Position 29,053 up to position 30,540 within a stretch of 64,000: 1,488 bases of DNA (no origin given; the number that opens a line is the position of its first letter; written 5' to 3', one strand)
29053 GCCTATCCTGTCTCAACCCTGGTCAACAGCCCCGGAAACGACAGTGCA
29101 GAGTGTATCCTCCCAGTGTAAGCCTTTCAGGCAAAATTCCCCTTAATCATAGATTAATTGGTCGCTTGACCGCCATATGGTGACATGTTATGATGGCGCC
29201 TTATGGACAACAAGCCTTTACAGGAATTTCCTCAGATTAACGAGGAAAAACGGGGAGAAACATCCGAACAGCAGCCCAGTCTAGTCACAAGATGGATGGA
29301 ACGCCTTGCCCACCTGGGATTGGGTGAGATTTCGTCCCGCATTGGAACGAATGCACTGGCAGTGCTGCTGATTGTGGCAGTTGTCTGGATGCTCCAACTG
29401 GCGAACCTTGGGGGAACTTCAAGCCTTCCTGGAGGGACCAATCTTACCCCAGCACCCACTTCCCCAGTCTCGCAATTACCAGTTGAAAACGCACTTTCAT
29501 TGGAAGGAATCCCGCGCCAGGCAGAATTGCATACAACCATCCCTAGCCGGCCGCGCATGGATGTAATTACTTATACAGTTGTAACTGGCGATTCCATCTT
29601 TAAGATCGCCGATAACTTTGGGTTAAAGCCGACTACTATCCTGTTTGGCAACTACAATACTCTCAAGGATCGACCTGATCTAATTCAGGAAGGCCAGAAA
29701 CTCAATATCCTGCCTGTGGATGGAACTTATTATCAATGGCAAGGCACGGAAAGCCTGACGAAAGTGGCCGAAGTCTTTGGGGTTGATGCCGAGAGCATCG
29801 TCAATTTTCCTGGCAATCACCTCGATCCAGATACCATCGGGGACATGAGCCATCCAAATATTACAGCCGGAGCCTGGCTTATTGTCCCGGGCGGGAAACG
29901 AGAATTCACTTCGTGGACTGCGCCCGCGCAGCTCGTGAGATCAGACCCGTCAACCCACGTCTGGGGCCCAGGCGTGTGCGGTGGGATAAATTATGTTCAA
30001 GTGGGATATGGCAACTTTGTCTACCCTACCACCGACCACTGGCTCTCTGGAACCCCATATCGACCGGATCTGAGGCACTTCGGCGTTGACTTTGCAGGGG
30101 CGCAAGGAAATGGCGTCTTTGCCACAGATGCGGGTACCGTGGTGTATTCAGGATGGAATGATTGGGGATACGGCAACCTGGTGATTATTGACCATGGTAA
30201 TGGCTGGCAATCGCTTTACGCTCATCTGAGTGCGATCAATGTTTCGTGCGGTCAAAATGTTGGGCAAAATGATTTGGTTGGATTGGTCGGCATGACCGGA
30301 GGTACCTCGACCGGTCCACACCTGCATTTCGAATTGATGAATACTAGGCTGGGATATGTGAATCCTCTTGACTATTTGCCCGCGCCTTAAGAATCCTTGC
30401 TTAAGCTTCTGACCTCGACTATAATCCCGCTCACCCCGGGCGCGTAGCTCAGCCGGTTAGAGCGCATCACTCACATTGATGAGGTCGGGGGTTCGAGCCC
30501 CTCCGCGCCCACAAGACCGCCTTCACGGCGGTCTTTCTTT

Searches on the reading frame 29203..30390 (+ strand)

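Call 49: search_protein_families(library=pfam, proteins=[window:29203-30390:+], max_evalue=0.00001)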
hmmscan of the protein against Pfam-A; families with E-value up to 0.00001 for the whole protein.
window:29203-30390:+ (395 aa): 3 families
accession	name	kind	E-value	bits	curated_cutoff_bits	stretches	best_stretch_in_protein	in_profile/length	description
PF01551.29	Peptidase_M23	-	3.4e-30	104.5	28.7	1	292-382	3-91/96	Peptidase family M23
PF23473.1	LysM3_LYK4_5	-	1.8e-07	31.6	29.3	0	122-150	3-31/48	LYK4/5 LysM3 domain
PF01476.26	LysM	-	5.9e-07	29.8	20.9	1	124-169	1-42/43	LysM domain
